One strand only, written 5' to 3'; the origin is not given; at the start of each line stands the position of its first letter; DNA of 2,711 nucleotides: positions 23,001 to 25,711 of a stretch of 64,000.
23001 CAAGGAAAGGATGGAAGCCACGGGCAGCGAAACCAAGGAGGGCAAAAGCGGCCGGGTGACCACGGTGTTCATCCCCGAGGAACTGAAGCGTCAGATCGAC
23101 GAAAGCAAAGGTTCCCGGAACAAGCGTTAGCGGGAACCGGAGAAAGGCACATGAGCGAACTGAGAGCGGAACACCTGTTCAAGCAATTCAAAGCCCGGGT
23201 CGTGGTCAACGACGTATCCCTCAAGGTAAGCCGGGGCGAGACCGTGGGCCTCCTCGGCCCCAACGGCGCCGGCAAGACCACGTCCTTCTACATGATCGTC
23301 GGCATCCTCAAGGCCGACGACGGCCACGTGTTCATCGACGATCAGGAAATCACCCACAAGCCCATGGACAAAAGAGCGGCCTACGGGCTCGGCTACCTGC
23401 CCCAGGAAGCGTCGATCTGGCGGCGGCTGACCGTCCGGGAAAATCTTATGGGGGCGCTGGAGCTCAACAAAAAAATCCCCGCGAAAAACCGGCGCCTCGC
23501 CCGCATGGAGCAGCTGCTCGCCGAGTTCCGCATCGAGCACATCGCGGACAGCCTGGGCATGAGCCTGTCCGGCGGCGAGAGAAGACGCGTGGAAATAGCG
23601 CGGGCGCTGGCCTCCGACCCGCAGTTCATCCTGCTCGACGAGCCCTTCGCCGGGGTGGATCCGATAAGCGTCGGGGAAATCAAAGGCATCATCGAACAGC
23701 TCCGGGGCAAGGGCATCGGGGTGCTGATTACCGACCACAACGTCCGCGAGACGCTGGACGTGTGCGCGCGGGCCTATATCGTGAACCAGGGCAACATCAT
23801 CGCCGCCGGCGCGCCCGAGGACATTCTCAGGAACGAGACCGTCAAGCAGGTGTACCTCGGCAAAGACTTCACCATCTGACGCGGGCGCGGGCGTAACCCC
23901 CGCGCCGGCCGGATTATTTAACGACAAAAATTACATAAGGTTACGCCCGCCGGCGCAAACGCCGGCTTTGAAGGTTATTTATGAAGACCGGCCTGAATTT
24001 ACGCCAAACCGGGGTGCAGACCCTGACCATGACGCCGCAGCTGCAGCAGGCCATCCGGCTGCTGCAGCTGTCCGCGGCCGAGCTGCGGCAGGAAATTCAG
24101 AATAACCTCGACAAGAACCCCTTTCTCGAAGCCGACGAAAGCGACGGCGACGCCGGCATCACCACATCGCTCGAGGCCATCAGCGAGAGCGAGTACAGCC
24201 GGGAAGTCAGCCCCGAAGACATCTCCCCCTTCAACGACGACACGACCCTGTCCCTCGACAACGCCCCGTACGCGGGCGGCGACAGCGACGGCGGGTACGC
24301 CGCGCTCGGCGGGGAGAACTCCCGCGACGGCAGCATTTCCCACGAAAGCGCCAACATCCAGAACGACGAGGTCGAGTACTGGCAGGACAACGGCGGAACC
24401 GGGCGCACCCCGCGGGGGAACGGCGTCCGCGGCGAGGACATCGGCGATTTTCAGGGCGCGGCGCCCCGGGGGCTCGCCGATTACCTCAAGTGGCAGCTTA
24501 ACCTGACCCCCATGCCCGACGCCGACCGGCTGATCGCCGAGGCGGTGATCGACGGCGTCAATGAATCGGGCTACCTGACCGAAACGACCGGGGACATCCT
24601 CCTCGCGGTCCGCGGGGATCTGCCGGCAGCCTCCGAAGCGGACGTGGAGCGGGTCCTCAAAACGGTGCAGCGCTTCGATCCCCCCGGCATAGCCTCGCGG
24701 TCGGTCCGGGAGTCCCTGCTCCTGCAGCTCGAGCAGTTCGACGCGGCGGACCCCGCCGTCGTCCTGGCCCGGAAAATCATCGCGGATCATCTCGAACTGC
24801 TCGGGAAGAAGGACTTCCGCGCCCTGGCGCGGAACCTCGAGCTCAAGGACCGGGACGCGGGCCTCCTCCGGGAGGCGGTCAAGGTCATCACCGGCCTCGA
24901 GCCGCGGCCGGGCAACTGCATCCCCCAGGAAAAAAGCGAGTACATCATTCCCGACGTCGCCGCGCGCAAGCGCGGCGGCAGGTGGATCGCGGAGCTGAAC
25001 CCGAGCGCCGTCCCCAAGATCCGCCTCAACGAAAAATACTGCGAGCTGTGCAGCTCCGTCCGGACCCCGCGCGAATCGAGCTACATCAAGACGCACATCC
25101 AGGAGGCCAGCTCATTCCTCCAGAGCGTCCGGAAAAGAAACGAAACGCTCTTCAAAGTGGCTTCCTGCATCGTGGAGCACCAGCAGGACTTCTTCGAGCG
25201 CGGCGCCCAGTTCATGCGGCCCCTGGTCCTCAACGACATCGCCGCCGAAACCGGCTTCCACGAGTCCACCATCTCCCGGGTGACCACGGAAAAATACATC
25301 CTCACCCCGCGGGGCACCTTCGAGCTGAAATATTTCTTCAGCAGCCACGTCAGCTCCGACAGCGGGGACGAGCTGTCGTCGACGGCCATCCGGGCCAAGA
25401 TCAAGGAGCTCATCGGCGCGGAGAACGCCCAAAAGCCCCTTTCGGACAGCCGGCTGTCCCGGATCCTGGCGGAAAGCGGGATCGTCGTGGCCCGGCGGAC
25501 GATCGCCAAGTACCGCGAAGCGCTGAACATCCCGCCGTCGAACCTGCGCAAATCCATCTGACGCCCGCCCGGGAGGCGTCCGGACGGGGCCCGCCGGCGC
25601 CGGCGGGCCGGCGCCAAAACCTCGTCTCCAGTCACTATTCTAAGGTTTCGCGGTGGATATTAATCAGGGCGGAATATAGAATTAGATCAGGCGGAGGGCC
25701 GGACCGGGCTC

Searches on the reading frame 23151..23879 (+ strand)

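Call 14: search_protein_families(library=pfam, proteins=[window:23151-23879:+], max_evalue=0.001)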
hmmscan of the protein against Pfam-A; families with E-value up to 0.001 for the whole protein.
window:23151-23879:+ (242 aa): 3 families
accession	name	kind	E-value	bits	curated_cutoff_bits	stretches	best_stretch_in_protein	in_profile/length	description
PF00005.33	ABC_tran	-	1.1e-35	123.6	25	1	19-167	1-137/137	ABC transporter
PF12399.14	BCA_ABC_TP_C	-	2.4e-06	27.5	25.5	1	216-240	2-26/27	Branched-chain amino acid ATP-binding cassette transporter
PF13304.12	AAA_21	-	0.00074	20.1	27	0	33-47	3-17/304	AAA domain, putative AbiEii toxin, Type IV TA system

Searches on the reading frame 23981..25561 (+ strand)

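Call 14: search_protein_families(library=pfam, proteins=[window:23981-25561:+], max_evalue=0.001)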
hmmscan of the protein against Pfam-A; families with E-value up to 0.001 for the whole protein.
window:23981-25561:+ (526 aa): 3 families
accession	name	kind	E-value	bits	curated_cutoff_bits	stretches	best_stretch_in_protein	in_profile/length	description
PF04552.19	Sigma54_DBD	-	2.1e-63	213.3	22.8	1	367-524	2-159/160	Sigma-54, DNA binding domain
PF04963.19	Sigma54_CBD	-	5.2e-52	176.7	22.9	1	161-353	8-185/185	Sigma-54 factor, core binding domain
PF00309.25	Sigma54_AID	-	4.3e-16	58.9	23.8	1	7-50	2-45/46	Sigma-54 factor, Activator interacting domain (AID)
